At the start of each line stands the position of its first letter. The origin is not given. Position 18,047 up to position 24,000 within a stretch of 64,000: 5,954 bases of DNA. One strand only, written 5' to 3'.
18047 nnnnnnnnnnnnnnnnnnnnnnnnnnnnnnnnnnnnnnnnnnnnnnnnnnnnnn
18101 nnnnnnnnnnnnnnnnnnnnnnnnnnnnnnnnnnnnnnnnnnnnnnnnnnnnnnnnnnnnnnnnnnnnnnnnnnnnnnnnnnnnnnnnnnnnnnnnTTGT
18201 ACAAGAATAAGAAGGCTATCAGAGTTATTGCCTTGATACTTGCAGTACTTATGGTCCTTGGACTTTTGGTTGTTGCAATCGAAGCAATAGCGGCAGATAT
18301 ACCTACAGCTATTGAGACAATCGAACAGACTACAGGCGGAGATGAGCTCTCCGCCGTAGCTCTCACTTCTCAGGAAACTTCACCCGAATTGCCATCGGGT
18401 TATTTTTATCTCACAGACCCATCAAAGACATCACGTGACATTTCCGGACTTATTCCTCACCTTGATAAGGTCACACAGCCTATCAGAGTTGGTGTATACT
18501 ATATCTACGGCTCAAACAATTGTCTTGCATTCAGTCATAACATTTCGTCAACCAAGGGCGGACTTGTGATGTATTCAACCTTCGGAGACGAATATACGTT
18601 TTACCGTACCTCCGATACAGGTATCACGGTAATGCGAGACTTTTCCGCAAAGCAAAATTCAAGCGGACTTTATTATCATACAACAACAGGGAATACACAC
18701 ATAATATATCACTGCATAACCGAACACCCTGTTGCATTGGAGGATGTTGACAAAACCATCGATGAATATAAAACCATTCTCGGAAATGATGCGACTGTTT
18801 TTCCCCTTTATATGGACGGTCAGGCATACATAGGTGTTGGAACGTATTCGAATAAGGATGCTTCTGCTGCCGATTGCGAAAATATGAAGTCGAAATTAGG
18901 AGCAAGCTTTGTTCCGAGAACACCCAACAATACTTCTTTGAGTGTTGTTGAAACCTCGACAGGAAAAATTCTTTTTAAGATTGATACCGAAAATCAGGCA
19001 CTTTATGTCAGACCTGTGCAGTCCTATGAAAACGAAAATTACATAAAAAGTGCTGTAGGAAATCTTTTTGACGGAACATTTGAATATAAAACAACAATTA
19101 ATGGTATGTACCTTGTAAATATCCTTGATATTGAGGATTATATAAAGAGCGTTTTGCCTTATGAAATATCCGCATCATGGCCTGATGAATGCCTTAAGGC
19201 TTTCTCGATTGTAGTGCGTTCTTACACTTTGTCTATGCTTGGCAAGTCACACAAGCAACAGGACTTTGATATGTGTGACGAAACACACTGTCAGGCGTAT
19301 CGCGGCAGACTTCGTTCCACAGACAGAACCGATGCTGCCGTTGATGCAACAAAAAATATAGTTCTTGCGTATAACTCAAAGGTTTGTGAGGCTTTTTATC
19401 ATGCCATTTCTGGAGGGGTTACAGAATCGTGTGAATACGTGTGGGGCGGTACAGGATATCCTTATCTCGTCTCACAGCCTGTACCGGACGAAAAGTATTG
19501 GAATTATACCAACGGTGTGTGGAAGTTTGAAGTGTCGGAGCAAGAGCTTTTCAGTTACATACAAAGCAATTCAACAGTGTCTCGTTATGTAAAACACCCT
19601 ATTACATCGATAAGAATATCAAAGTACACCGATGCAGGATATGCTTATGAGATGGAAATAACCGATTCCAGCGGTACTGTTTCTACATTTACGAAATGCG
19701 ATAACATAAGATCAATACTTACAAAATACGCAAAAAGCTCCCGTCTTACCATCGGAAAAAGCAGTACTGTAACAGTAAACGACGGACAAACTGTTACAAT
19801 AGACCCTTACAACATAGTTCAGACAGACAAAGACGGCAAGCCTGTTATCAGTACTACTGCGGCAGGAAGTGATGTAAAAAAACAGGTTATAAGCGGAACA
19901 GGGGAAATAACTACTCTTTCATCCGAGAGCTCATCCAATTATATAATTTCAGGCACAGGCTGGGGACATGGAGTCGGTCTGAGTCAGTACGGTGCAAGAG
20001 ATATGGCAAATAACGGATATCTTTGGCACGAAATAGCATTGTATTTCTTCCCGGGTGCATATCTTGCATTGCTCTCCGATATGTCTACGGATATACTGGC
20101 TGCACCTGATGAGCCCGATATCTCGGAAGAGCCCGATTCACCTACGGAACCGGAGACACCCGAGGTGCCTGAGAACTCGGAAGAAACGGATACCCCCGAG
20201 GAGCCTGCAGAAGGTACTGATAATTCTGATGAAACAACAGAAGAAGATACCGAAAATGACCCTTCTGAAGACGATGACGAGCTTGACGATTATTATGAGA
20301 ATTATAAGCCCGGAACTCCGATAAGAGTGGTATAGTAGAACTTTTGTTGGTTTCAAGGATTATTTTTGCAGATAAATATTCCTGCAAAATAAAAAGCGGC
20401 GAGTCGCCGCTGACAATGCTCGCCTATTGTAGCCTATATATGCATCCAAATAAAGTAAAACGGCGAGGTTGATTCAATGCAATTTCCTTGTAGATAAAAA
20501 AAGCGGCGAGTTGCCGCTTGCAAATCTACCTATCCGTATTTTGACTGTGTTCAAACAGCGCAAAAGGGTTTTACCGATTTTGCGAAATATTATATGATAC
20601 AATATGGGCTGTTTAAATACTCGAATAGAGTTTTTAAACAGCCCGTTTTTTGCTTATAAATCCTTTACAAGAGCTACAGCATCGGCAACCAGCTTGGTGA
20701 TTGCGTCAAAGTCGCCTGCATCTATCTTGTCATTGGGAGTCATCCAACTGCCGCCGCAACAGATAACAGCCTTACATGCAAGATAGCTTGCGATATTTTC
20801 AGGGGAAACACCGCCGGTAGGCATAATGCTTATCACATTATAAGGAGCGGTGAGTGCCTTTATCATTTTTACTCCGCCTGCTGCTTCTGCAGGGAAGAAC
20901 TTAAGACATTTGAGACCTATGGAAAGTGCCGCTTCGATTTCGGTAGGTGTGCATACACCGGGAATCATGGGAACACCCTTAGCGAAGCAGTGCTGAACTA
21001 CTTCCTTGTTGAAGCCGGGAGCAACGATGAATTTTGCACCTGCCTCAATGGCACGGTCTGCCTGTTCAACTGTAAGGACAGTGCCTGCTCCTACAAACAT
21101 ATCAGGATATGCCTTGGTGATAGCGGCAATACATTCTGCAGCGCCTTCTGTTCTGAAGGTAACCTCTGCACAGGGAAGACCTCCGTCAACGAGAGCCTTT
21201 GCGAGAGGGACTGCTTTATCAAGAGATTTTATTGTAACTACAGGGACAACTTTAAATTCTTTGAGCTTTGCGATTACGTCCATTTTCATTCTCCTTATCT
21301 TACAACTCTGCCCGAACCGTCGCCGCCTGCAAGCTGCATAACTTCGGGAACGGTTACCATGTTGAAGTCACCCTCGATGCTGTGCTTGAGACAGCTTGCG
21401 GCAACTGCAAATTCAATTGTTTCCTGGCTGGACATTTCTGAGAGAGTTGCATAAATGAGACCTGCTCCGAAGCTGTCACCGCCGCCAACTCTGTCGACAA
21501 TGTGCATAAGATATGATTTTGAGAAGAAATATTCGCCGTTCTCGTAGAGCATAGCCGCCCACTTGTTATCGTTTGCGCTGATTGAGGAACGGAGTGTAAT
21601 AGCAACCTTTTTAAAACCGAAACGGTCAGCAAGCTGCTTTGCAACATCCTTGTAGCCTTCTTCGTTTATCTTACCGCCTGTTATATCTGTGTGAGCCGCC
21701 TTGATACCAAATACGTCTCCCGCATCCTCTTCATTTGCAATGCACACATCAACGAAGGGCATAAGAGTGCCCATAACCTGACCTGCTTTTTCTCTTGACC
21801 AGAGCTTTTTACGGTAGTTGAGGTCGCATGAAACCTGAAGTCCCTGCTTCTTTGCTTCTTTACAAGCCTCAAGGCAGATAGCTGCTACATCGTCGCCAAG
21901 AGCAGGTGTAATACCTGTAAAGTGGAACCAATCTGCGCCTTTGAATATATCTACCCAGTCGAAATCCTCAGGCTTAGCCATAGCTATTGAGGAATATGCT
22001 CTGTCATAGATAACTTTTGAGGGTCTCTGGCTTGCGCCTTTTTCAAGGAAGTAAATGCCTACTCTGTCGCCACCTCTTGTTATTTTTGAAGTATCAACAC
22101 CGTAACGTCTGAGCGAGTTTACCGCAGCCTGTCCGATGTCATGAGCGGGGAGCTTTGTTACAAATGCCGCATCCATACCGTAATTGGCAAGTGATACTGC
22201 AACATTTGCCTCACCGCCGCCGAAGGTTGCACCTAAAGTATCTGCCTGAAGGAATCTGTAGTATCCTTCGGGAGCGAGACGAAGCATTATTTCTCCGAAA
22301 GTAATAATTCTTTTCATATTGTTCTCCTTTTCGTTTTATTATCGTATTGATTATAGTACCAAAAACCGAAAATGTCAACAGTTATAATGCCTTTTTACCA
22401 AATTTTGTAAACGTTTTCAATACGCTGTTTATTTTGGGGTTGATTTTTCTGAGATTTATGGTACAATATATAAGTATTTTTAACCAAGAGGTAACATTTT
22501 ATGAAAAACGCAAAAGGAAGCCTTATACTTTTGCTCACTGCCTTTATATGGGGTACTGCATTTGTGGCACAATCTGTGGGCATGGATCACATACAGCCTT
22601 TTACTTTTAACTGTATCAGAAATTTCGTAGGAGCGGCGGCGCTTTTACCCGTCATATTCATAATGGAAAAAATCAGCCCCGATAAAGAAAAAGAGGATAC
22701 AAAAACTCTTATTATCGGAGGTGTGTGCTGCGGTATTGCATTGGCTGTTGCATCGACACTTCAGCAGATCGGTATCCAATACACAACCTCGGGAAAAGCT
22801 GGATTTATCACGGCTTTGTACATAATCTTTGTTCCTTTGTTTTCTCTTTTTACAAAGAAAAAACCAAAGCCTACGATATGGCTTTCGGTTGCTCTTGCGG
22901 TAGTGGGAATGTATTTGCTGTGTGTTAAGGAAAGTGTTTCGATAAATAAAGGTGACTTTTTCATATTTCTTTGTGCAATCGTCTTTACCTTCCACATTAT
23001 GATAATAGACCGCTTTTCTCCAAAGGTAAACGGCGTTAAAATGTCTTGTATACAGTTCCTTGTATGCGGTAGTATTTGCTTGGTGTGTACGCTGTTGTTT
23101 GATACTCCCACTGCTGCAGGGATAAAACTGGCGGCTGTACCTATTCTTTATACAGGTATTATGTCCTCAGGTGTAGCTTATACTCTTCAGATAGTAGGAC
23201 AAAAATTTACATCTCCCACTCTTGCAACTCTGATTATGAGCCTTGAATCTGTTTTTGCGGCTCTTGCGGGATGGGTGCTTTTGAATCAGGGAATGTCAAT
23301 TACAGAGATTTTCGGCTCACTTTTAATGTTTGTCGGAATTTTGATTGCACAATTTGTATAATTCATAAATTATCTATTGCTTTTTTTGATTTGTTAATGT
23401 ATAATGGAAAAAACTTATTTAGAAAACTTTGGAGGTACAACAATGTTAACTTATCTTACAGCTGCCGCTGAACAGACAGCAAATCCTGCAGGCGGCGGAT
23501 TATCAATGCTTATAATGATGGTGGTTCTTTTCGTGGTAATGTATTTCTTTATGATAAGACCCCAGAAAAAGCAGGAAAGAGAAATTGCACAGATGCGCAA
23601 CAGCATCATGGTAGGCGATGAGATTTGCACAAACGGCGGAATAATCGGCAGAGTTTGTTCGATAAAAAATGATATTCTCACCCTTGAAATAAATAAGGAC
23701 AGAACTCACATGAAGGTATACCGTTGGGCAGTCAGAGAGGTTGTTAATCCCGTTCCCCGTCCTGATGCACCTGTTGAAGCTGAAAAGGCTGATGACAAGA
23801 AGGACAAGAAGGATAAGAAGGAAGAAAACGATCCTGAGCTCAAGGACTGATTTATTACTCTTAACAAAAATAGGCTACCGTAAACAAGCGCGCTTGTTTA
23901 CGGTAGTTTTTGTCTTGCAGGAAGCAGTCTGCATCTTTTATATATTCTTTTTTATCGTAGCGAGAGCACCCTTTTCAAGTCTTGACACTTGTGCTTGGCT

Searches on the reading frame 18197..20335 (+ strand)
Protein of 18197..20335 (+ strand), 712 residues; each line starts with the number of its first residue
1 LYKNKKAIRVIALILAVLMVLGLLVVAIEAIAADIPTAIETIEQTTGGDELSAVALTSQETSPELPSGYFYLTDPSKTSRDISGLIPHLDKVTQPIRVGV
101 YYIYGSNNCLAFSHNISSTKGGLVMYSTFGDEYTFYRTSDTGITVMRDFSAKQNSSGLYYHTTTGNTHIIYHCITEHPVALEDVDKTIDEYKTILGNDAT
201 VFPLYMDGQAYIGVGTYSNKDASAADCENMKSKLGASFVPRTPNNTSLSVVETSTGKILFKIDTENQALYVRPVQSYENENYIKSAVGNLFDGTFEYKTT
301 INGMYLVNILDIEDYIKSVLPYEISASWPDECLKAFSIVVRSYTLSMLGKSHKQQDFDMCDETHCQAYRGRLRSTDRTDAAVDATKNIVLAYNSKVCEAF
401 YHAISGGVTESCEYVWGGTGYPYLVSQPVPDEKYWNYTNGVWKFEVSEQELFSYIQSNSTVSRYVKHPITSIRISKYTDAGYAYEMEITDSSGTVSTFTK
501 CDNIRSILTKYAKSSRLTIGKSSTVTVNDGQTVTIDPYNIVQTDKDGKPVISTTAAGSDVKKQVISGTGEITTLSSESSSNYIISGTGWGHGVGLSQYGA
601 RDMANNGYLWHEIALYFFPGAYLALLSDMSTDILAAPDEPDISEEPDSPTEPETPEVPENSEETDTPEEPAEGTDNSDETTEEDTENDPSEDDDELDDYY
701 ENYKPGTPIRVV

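Call 61: search_protein_families(library=pfam, proteins=[window:18197-20335:+])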
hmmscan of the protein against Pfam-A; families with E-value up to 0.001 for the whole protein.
window:18197-20335:+ (712 aa): 1 family
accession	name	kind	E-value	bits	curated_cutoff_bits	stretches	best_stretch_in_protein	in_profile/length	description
PF08486.15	SpoIID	-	4e-24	85.5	23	1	302-392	3-97/97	Stage II sporulation protein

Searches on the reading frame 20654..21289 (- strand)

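Call 61: search_protein_families(library=pfam, proteins=[window:20654-21289:-])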
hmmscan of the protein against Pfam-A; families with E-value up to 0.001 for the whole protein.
window:20654-21289:- (211 aa): 1 family
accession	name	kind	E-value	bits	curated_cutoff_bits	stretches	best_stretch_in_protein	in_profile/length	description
PF01081.25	Aldolase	-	9.6e-74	247.5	27.8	1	6-200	2-196/196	KDPG and KHG aldolase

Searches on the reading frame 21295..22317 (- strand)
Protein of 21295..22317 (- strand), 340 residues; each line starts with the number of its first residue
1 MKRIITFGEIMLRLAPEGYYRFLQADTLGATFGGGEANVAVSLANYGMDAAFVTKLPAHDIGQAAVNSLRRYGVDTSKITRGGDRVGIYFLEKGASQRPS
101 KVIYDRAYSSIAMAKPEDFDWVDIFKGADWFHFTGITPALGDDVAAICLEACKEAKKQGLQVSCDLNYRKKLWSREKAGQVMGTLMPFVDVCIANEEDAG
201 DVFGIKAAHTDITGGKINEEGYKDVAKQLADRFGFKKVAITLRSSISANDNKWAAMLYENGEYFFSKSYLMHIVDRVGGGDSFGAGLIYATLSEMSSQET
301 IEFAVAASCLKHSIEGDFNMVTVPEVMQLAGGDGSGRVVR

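Call 63: search_protein_families(library=pfam, proteins=[window:21295-22317:-], max_evalue=0.00001)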
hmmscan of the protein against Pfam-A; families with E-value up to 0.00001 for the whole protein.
window:21295-22317:- (340 aa): 1 family
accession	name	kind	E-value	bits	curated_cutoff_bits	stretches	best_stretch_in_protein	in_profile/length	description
PF00294.29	PfkB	-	1.4e-31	110.4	25.8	1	1-311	1-289/302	pfkB family carbohydrate kinase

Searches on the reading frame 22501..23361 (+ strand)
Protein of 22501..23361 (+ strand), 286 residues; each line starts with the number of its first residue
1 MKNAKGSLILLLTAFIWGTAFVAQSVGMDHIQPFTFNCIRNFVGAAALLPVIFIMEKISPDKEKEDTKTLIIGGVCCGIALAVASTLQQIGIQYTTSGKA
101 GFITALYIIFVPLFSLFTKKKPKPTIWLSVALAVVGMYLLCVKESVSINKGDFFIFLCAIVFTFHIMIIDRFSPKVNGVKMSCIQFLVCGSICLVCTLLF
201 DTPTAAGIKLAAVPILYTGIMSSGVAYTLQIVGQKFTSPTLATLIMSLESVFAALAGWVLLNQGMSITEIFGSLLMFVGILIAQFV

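Call 63: search_protein_families(library=pfam, proteins=[window:22501-23361:+], max_evalue=0.00001)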
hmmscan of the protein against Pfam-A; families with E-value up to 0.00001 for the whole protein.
window:22501-23361:+ (286 aa): 1 family
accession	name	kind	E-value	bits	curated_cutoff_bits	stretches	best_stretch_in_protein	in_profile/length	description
PF00892.27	EamA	-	1e-38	133.1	28.2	2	5-140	2-133/135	EamA-like transporter family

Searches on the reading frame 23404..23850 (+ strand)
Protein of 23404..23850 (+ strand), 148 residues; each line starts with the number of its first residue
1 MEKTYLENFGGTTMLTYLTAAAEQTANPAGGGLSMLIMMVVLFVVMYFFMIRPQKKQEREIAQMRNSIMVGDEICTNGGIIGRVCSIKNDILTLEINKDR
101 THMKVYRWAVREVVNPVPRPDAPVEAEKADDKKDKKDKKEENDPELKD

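Call 63: search_protein_families(library=pfam, proteins=[window:23404-23850:+], max_evalue=0.00001)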
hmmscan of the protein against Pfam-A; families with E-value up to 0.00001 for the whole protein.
window:23404-23850:+ (148 aa): 1 family
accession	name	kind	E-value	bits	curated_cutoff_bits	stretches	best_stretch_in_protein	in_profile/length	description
PF02699.20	YajC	-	5.4e-28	97.1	28.2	1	35-111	2-77/78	Preprotein translocase subunit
